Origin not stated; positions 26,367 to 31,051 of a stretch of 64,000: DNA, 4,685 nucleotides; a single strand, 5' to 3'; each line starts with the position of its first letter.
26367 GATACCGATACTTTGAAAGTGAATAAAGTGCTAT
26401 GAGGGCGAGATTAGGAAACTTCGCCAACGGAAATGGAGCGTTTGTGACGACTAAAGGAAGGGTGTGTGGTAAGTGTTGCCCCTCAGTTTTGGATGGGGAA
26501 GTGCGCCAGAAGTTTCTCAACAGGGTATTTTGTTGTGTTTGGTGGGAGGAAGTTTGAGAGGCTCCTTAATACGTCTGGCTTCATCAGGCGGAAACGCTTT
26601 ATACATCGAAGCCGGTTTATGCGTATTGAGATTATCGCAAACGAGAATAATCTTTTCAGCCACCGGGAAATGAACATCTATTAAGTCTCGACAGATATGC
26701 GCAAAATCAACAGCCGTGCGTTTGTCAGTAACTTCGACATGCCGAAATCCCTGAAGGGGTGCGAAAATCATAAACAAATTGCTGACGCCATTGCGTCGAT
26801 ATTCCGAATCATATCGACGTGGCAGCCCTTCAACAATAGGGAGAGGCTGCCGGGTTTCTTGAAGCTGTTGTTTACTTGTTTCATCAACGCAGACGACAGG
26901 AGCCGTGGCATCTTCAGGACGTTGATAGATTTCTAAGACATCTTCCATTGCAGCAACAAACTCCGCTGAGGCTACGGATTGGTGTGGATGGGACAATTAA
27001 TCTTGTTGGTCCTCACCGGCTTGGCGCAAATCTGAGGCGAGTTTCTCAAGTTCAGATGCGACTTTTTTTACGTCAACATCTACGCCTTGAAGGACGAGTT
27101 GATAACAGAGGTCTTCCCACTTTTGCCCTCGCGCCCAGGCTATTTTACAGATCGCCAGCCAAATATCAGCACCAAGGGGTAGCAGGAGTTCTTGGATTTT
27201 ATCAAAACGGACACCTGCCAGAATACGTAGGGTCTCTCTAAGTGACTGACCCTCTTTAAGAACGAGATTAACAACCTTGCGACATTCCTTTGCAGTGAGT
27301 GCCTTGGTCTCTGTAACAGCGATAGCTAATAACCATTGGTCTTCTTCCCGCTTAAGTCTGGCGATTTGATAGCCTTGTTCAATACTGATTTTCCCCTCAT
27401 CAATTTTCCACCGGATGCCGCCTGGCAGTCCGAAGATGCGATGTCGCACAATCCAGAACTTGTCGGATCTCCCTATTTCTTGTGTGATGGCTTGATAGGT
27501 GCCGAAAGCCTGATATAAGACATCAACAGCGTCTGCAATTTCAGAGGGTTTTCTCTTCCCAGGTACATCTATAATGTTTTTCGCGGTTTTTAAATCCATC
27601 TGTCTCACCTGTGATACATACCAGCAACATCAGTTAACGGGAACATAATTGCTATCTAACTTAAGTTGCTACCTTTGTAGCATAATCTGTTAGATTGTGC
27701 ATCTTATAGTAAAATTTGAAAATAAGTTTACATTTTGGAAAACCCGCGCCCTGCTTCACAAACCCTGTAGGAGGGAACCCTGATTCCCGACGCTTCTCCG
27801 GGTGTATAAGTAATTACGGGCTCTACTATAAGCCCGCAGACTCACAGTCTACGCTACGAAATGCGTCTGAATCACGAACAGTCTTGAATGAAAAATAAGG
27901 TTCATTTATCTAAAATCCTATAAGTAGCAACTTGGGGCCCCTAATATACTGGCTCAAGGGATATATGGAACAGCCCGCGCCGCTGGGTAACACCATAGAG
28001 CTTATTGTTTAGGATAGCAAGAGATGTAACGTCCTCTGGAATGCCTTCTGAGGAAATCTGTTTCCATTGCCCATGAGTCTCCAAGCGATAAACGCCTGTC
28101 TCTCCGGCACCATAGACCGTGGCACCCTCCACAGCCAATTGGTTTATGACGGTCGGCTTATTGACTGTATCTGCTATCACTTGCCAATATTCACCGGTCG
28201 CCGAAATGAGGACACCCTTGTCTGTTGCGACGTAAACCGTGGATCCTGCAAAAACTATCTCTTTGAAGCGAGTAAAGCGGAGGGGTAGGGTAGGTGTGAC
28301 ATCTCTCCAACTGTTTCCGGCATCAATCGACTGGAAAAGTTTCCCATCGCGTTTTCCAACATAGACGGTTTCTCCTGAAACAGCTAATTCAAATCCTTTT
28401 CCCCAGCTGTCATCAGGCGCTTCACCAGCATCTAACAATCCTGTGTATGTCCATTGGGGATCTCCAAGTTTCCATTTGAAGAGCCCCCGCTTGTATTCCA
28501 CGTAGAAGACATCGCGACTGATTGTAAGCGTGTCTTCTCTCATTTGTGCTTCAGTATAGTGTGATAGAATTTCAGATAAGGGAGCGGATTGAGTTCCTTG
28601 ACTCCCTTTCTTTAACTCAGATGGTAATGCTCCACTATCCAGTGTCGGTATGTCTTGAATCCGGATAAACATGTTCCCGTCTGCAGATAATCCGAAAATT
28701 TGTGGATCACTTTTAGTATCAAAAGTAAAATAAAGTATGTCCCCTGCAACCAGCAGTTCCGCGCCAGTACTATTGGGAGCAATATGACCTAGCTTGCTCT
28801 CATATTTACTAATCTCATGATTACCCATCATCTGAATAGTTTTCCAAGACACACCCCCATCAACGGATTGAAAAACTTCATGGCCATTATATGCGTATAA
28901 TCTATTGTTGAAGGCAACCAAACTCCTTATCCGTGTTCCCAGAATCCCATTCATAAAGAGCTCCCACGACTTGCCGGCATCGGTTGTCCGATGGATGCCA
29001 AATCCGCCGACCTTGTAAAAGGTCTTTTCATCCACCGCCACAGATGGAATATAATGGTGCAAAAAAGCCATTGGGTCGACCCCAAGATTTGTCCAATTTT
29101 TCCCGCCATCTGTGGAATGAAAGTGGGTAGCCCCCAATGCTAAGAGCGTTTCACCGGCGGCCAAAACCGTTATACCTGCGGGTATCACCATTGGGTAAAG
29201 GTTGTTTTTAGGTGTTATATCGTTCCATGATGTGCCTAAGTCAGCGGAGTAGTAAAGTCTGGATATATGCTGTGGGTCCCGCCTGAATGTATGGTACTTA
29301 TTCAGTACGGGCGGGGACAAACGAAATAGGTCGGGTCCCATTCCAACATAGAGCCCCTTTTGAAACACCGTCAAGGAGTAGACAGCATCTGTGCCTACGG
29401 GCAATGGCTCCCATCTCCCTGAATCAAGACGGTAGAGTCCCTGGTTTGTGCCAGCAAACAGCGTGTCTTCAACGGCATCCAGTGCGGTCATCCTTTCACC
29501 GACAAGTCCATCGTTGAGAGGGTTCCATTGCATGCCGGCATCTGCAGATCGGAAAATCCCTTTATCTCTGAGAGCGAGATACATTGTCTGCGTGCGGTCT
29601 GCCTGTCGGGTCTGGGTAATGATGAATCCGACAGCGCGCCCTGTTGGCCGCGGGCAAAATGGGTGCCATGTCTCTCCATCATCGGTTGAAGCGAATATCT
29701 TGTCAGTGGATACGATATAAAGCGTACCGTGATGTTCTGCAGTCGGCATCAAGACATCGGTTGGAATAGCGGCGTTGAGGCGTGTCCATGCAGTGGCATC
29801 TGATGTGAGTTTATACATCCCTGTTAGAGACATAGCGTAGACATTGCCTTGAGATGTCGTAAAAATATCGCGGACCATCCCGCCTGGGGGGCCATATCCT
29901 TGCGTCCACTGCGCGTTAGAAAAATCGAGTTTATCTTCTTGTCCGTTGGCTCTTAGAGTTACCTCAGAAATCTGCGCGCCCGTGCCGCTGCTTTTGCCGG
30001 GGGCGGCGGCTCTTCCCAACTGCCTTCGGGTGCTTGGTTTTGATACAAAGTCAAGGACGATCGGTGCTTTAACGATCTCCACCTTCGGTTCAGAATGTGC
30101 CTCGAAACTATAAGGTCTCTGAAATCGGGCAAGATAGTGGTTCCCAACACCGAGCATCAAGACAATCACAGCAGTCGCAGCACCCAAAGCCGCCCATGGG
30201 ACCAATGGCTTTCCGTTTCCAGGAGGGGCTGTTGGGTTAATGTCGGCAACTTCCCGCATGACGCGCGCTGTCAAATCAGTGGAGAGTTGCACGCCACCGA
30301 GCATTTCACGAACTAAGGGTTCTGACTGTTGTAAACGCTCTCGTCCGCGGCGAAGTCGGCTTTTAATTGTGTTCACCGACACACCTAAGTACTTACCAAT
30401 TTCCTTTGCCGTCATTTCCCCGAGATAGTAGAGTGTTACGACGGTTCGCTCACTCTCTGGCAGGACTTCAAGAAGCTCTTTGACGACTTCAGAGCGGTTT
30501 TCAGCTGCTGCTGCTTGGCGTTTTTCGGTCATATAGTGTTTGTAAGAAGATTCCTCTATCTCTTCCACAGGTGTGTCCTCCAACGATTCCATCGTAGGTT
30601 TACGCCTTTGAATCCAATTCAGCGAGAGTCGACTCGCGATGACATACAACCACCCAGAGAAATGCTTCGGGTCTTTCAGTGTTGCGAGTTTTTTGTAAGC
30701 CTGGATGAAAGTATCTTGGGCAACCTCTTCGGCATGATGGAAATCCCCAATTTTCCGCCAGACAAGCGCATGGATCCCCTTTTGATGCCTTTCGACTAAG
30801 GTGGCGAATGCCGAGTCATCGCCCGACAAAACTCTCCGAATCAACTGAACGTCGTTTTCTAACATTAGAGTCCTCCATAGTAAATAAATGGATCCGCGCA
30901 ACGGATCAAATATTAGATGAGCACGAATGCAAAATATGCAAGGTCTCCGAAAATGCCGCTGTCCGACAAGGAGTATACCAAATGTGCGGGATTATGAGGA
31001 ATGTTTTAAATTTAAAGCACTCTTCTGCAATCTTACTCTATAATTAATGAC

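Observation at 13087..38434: Two paralogous cassettes: paired GT4 enzymes with N-terminal RRE-like domains, an A24-peptidase-like membrane protein, and a Flp-prepilin-like small peptide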

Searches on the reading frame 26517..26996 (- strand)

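Call 101: search_protein_families(library=pfam, proteins=[window:26517-26996:-], max_evalue=0.0001)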
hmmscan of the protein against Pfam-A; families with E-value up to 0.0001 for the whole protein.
window:26517-26996:- (159 aa): 1 family
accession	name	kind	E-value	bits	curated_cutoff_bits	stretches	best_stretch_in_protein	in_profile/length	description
PF13358.12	DDE_3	-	8.9e-12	45.5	28.6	1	33-151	1-114/146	DDE superfamily endonuclease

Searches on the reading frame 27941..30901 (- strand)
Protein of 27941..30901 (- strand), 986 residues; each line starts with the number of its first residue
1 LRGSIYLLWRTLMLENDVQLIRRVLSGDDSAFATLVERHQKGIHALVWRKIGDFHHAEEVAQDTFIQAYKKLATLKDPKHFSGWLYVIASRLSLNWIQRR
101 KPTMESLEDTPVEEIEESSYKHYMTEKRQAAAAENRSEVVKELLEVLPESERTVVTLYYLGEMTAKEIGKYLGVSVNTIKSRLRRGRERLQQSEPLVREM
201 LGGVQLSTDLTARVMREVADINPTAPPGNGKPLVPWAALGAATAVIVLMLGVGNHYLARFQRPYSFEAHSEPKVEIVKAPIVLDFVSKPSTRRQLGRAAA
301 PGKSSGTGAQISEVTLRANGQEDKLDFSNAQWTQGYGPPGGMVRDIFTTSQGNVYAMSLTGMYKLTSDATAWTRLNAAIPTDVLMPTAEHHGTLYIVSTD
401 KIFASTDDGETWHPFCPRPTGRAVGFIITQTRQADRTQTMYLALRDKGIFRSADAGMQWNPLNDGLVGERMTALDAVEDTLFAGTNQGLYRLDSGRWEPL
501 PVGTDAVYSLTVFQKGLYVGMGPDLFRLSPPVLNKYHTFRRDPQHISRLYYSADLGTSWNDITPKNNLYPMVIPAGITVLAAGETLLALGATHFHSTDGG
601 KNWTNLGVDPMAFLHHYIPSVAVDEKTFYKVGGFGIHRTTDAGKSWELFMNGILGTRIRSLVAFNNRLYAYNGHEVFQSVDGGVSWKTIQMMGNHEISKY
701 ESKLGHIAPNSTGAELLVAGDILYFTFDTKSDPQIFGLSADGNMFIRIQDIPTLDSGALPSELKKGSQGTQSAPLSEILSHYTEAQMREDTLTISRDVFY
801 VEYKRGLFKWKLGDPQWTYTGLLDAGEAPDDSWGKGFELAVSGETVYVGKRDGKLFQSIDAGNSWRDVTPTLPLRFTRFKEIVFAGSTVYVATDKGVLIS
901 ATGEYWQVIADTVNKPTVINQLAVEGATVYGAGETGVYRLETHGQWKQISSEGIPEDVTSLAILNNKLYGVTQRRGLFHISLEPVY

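Call 40: search_protein_families(library=pfam, proteins=[window:27941-30901:-], max_evalue=0.001)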
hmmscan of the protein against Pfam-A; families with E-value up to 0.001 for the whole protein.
window:27941-30901:- (986 aa): 8 families
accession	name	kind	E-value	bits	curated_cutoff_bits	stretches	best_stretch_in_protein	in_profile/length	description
PF08281.18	Sigma70_r4_2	-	1e-15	57.5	25.7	1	139-190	3-54/54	Sigma-70, region 4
PF04545.22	Sigma70_r4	-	2.2e-13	49.9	24.1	1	143-191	1-49/50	Sigma-70, region 4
PF04542.20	Sigma70_r2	-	1.5e-12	47.6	24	1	35-101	1-69/71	Sigma-70 region 2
PF15902.12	Sortilin-Vps10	-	2.2e-11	43.6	33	0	401-461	2-59/446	Sortilin, neurotensin receptor 3,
PF19755.4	DUF6242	-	3.5e-10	40.6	29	0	637-686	168-217/217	Domain of unknown function (DUF6242)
PF02012.26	BNR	-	1.1e-07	31.2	27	0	594-604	1-11/12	BNR/Asp-box repeat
PF07638.17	Sigma70_ECF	-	1.6e-06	28.6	21.1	1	19-193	6-182/185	ECF sigma factor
PF14870.12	PSII_BNR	-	1.4e-05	25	27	0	593-648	40-96/303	Photosynthesis system II assembly factor YCF48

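Call 91: search_protein_families(library=ncbifam, proteins=[window:27941-30901:-], max_evalue=0.01)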
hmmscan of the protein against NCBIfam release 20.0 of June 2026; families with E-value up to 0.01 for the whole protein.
window:27941-30901:- (986 aa): 101 families (the best 25 are shown)
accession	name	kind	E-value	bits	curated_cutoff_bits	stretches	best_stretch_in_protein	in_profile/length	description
NF007223.0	PRK09641.1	equivalog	1.4e-34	119.5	209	1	18-192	6-182/187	RNA polymerase sigma factor SigW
TIGR02948.1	SigW_bacill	equivalog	2.4e-31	109.3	243.1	1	18-192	6-182/187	RNA polymerase sigma factor SigW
TIGR02937.1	sigma70-ECF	superfamily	7.8e-29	100.4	42.9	1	31-192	2-163/165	sigma-70 family RNA polymerase sigma factor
TIGR02939.1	RpoE_Sigma70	equivalog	1e-28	100.7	236.15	1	15-192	5-184/190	RNA polymerase sigma factor RpoE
NF009166.1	PRK12513.1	equivalog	2.7e-28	99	206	1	15-192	7-184/193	RNA polymerase sigma factor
NF004113.0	PRK05602.1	equivalog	4.2e-28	98.4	208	1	15-192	30-199/211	RNA polymerase sigma factor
NF045728.1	glycosyl_F510_1955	equivalog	7.7e-28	97.4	175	4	595-690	76-174/246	F510_1955 family glycosylhydrolase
NF008888.0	PRK11922.1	equivalog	3.4e-25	89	204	1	14-193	14-195/231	RNA polymerase sigma factor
NF007216.0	PRK09638.1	equivalog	7.8e-24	84.4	194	1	16-191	4-171/180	RNA polymerase sigma factor SigY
TIGR02983.1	SigE-fam_strep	subfamily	1.4e-23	83.5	141.55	1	29-194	5-158/162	SigE family RNA polymerase sigma factor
TIGR02985.1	Sig70_bacteroi1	subfamily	1.9e-23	83.4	126.4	1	31-192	2-160/162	RNA polymerase sigma-70 factor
NF007225.0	PRK09643.1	equivalog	4.1e-23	82.1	190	1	16-193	13-181/204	RNA polymerase sigma factor SigM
TIGR02950.1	SigM_subfam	subfamily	7.2e-23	81.2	147.95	1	36-193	6-157/159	RNA polymerase sigma factor, SigM family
NF009171.0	PRK12518.1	equivalog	8e-23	81.2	208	1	15-192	12-182/191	RNA polymerase sigma factor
TIGR02989.1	Sig-70_gvs1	subfamily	2.2e-22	79.7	124.55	1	31-192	2-156/158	RNA polymerase sigma-70 factor, Rhodopirellula/Verrucomicrobium family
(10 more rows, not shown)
